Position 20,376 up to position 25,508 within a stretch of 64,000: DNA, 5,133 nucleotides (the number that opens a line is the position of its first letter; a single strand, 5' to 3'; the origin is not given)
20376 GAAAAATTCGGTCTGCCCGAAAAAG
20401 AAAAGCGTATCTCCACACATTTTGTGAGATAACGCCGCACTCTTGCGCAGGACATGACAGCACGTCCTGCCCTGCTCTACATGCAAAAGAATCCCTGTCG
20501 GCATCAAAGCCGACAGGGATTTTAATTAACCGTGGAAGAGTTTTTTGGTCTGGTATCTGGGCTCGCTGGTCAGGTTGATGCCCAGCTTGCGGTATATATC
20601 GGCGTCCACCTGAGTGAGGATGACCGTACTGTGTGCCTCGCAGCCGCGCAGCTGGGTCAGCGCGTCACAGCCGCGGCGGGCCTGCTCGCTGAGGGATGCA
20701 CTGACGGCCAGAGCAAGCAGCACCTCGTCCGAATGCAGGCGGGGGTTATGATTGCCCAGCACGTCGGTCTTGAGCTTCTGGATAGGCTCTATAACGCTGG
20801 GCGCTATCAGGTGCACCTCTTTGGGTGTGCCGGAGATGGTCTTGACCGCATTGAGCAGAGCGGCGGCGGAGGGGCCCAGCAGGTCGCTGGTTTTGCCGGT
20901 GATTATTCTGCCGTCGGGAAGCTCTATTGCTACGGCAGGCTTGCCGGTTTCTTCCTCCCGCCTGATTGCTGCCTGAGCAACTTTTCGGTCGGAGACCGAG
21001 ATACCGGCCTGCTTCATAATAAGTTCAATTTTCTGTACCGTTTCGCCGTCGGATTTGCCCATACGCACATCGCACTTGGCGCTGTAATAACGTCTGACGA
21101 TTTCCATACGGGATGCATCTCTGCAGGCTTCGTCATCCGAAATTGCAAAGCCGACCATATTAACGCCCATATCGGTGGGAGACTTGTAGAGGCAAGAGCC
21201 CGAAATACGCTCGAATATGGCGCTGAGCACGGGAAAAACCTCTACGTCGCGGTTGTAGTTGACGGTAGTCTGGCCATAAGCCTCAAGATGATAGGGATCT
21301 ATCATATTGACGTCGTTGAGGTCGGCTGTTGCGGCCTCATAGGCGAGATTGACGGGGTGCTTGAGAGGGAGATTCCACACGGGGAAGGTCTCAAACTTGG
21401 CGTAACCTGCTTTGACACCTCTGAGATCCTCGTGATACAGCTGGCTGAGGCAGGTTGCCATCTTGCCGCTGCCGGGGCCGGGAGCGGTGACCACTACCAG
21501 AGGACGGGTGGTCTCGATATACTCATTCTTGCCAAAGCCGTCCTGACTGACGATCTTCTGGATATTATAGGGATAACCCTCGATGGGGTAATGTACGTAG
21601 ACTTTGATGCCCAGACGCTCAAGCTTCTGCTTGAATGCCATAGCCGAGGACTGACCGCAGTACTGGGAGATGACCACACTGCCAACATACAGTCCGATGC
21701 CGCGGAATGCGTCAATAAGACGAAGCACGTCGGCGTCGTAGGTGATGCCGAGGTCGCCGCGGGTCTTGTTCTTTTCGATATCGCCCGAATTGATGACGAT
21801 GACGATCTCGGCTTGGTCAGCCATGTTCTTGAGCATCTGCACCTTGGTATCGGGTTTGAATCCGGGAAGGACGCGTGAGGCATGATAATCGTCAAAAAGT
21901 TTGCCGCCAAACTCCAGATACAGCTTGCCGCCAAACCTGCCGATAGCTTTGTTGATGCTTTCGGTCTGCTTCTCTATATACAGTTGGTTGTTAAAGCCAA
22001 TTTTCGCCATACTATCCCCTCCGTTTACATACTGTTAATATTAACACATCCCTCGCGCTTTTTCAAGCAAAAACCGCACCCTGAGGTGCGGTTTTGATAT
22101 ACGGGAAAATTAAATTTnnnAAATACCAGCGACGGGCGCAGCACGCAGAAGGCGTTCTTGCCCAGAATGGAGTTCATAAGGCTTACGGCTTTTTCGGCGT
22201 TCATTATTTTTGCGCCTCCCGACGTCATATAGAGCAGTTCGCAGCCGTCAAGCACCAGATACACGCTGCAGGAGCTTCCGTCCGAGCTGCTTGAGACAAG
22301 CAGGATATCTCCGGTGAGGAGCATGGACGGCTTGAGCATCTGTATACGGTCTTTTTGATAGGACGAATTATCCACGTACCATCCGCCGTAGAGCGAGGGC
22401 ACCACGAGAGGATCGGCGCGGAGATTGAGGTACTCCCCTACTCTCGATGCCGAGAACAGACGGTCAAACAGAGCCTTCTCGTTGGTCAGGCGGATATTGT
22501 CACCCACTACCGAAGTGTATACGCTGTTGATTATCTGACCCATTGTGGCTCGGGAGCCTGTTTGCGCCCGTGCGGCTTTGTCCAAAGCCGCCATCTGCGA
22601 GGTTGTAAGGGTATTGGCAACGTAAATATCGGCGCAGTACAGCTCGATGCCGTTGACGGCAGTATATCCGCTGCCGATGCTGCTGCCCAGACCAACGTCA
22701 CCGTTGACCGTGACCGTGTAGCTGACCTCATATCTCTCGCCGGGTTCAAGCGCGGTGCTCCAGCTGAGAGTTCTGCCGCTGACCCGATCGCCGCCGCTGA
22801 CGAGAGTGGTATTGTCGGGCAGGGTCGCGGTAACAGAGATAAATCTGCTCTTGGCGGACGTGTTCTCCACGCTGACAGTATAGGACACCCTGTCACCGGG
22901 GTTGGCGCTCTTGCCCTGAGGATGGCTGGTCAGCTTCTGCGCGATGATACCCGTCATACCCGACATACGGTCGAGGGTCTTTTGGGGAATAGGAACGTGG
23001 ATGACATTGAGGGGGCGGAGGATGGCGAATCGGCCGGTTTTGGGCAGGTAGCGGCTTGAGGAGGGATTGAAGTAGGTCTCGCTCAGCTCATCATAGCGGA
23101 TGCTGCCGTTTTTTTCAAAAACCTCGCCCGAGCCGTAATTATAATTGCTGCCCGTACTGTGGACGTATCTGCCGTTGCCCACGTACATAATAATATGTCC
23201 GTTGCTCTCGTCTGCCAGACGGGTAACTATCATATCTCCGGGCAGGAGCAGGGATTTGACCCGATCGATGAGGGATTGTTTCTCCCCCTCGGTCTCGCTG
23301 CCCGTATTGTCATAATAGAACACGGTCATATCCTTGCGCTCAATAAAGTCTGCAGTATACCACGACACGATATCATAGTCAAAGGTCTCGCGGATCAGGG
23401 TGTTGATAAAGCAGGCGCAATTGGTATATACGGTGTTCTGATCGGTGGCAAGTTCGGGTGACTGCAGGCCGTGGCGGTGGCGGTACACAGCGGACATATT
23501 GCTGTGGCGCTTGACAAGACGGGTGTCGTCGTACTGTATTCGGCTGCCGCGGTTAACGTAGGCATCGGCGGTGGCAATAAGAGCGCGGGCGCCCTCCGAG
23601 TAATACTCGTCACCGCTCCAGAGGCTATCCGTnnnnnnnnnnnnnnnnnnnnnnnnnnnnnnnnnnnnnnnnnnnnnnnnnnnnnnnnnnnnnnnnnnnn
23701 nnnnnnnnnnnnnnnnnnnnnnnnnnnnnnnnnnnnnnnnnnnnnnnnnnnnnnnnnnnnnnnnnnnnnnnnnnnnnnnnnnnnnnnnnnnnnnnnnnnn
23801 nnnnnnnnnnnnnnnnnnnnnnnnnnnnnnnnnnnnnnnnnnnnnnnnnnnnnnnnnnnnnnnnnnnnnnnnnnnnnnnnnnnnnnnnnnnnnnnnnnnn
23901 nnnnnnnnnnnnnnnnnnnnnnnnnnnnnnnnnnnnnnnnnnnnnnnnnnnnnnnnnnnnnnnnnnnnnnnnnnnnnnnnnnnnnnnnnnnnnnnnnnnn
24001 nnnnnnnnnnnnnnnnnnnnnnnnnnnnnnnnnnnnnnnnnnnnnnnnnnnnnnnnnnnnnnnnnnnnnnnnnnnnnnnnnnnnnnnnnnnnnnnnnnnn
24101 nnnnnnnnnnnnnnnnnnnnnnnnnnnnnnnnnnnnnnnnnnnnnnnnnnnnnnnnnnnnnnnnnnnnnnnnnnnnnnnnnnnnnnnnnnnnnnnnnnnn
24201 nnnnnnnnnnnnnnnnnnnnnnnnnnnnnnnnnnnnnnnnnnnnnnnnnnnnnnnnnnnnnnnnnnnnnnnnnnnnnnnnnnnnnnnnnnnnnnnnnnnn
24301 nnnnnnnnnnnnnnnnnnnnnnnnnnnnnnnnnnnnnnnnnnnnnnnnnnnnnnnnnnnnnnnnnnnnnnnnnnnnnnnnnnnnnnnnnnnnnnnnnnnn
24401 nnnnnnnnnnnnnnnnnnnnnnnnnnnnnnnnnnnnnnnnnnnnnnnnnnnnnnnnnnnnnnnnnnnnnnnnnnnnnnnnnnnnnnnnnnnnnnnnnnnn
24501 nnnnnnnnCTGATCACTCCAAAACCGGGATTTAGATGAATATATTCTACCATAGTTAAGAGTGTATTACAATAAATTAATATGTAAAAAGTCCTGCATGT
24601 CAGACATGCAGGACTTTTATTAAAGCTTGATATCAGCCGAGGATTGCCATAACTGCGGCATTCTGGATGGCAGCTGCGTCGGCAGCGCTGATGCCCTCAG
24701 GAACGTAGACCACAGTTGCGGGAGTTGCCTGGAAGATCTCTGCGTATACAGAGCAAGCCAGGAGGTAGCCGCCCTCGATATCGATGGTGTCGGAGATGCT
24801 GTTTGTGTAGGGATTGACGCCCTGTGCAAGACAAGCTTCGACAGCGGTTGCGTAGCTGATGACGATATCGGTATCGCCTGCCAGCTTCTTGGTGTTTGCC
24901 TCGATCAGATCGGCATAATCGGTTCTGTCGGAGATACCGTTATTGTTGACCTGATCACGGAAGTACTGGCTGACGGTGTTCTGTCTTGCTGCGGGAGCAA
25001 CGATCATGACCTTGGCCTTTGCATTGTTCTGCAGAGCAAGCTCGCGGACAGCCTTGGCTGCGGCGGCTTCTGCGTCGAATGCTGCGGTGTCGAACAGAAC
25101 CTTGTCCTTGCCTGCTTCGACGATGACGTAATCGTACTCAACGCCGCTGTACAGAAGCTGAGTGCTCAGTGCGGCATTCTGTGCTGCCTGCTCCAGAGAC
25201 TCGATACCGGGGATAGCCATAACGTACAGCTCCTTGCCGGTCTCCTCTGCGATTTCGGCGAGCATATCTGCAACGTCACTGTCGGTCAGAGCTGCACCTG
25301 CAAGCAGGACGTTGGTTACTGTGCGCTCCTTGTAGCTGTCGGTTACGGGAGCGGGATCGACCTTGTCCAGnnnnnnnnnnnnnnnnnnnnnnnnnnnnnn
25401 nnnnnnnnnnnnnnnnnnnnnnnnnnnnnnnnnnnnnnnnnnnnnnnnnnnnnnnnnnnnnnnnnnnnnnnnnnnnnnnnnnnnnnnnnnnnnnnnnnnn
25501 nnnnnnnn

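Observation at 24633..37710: Two giant surface proteins (2405 aa lipoprotein, 1908 aa SLH-anchored) built from about 10 SGNH-hydrolase-like modules that lack the canonical catalytic motifs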

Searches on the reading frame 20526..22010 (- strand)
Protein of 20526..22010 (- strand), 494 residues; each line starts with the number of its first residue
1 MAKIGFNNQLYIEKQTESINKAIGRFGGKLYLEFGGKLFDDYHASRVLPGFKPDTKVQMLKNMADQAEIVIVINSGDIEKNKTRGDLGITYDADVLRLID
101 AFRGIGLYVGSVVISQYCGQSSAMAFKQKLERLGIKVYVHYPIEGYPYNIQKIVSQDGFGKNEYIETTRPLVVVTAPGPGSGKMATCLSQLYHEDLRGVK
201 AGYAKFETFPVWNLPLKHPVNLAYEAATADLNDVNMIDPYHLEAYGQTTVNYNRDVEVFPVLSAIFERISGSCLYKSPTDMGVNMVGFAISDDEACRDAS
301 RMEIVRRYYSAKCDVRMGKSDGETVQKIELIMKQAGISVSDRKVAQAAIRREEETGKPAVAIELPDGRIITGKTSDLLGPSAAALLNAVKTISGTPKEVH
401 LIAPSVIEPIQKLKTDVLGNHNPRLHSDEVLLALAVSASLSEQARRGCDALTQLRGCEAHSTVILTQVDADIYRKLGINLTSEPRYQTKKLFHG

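Call 7: search_protein_families(library=pfam, proteins=[window:20526-22010:-], max_evalue=0.1)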
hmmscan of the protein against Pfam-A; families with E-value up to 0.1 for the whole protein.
window:20526-22010:- (494 aa): 2 families
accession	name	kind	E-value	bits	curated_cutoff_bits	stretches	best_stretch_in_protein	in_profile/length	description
PF08903.17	DUF1846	-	1.5e-180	599.6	27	1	4-335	1-332/333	Domain of unknown function DUF1846, N-terminal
PF20921.3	DUF1846_C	-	6.5e-65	218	27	1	341-492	2-153/153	Domain of unknown function DUF1846, C-terminal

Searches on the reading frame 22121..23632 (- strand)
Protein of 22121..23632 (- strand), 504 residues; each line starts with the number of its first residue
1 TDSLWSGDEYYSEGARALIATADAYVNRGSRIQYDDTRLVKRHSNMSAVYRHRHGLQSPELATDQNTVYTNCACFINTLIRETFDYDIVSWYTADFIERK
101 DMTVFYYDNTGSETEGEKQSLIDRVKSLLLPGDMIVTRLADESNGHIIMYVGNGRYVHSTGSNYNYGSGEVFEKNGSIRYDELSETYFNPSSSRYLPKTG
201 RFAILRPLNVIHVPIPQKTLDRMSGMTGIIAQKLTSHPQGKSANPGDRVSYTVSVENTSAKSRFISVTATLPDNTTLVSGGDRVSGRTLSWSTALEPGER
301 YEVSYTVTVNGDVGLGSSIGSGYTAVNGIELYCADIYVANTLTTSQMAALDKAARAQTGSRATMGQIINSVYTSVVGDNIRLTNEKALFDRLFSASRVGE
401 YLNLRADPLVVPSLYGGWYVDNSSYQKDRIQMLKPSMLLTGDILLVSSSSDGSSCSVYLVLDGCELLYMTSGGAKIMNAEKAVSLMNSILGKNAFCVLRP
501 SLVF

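Call 65: predict_structure(alignment_id=A5)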
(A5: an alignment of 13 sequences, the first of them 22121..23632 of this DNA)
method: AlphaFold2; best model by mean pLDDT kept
length: 504 residues; sequences in the alignment: 13
mean_pLDDT: 86.4   pTM: 0.84
mean pLDDT of the five models: 86.4, 86.0, 85.7, 83.9, 83.8
residues with pLDDT >= 90: 279; 70-90: 160; 50-70: 57; < 50: 8
segments of 3 or more residues with pLDDT < 50: 40-43
pLDDT, mean of each block of 10 residues (from residue 1): 62 93 90 67 55 73 86 88 84 81 91 89 94 89 80 91 57 67 93 87 93 92 92 93 93 95 95 94 88 96 96 92 93 92 93 96 93 91 90 74 85 82 61 86 92 93 95 94 84 88 87
secondary structure, 60 per line:
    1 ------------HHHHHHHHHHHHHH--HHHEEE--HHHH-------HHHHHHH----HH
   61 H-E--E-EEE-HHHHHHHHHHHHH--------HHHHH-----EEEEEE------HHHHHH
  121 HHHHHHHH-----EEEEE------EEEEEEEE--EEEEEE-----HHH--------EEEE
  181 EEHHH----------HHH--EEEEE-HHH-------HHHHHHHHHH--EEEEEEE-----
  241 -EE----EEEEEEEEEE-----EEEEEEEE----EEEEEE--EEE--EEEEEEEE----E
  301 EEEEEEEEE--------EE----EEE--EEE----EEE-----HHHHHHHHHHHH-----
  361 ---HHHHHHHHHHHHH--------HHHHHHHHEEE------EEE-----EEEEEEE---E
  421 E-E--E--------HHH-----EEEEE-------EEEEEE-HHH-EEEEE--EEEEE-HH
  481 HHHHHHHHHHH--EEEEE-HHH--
elements in order: H13-26 E32-34 H37-40 H48-54 E68-70 H72-84 H93-97 E103-108 H115-128 E134-138 E145-152 E155-160 E177-182 E201-205 H217-226 E229-235 E248-257 E263-270 E275-280 E283-285 E288-295 E300-309 E324-326 E329-331 E336-338 H344-355 H364-376 H385-392 E393-395 E402-404 E410-416 E443-447 E455-460 E466-470 E473-477 H479-491 E494-498
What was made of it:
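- On NlpC/P60 cysteine peptidase (gene C cassette): AF2 pLDDT is 86.4 (call 65).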

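Call 67: fold_search(model_id=the predicted structure, library=pdb)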
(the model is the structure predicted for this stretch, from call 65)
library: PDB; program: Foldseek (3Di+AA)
matches with E <= 10: 1879; with E <= 0.001: 24
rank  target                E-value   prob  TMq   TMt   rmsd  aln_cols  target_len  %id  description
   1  3ndy_E                8.7e-06  1.00  0.15  0.56   5.8       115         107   16  The structure of the catalytic and carbohydrate binding domain of endoglucanase D from Clostridium cellulovorans (released 2010-09-08)
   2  8ose                  1.9e-05  1.00  0.14  0.13  17.4       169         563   13  C. perfringens chitinase CP4_3455 in complex with inhibitor bisdionin C (released 2023-07-12)
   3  9ifr                  2.4e-05  1.00  0.18  0.66   3.8       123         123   17  CLIPPER domain from the Gram-negative fibrillar adhesin "B9T28_05395 (released 2025-11-26)
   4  6qfs_B                2.8e-05  1.00  0.15  0.54   5.8       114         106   12  Chargeless variant of the Cellulose-binding domain from Cellulomonas fimi (released 2019-12-18)
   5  8oye_A                2.9e-05  1.00  0.15  0.13  17.4       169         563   13  Clostridium perfringens chitinase CP4_3455 E196Q with chitin (released 2023-07-12)
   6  6qfs_A                4.5e-05  1.00  0.14  0.53   5.8       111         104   15  Chargeless variant of the Cellulose-binding domain from Cellulomonas fimi (released 2019-12-18)
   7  6qud                  4.8e-05  0.99  0.16  0.10  11.2       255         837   13  2-deoxy-galactose reaction intermediate of a Truncated beta-galactosidase III from Bifidobacterium bifidum (released 2020-03-18)
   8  6qfs_F                7.8e-05  1.00  0.15  0.55   5.4       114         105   12  Chargeless variant of the Cellulose-binding domain from Cellulomonas fimi (released 2019-12-18)
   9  6quc_A                1.4e-04  0.97  0.15  0.10  13.2       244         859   13  Truncated beta-galactosidase III from Bifidobacterium bifidum (released 2020-03-18)
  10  7lnp_E                1.5e-04  0.99  0.15  0.14  12.4       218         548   11  Structure of the exo-alpha-L-galactosidase BpGH29 (D264N mutant) from Bacteroides plebeius in complex with paranitroph (released 2022-02-09)
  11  9ub7_E                1.9e-04  0.95  0.16  0.15  21.3       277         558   10  Structure of glycosylphosphatidylinositol transamidase,state 1 (released 2026-04-08)
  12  5cl2_B                3.0e-04  0.99  0.14  0.26  12.4       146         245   17  Crystal structure of Spo0M, sporulation control protein, from Bacillus subtilis. (released 2015-12-16)
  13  7v6u_B                4.0e-04  1.00  0.20  0.68   5.1       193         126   13  Crystal structure of bacterial peptidase (released 2022-08-24)
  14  7v6t_A                4.3e-04  1.00  0.20  0.66   7.2       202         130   12  Crystal structure of bacterial peptidase (released 2022-08-24)
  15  5vi0_A                4.3e-04  1.00  0.16  0.22   8.6       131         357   13  Pseudomonas fluorescens alkylpurine DNA glycosylase AlkC bound to DNA containing an abasic site analog (released 2017-10-25)
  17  7v6u_A                5.4e-04  1.00  0.19  0.65   6.5       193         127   13  Crystal structure of bacterial peptidase (released 2022-08-24)
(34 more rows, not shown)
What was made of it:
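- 22118..24508 (-): Gene C, directly downstream of A: a 796-aa lipoprotein with Flg_new, an Ig-like domain, NlpC/P60, DUF11/DUF7927 and a C-terminal domain. Residues 293-796 (nt 22121-23632) form the 'cassette' that is fused to the module in about 29 relatives. AF2 pLDDT 86 and Foldseek hits to NlpC/P60-type peptidases in calls 65 and 67.
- On NlpC/P60 cysteine peptidase (gene C cassette): Foldseek matches the bacterial peptidases 7v6t/7v6u at TM (by target) 0.66-0.68, plus transglutaminases (call 67).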

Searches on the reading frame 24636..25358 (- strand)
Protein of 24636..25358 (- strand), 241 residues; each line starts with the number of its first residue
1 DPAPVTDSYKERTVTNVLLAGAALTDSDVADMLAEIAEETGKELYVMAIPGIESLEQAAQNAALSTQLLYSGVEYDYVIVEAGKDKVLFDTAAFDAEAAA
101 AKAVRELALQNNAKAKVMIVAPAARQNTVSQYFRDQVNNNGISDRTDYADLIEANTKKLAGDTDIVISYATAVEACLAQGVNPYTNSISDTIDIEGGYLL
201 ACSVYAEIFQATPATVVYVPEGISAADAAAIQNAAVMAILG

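Call 11: search_protein_families(library=pfam, max_evalue=10, proteins=[window:24636-25358:-])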
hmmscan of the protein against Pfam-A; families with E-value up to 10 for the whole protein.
seq(241 aa): 3 families
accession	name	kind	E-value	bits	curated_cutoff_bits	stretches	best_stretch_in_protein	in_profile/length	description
PF16227.11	DUF4886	-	5.5e-06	26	26.7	1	112-237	117-241/242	Domain of unknown function (DUF4886)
PF18424.6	a_DG1_N2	-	0.0089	16.4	26.1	1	34-76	75-117/123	Alpha-Dystroglycan N-terminal domain 2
PF13472.12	Lipase_GDSL_2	-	0.022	15.7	32.9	1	34-134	25-122/178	GDSL-like Lipase/Acylhydrolase family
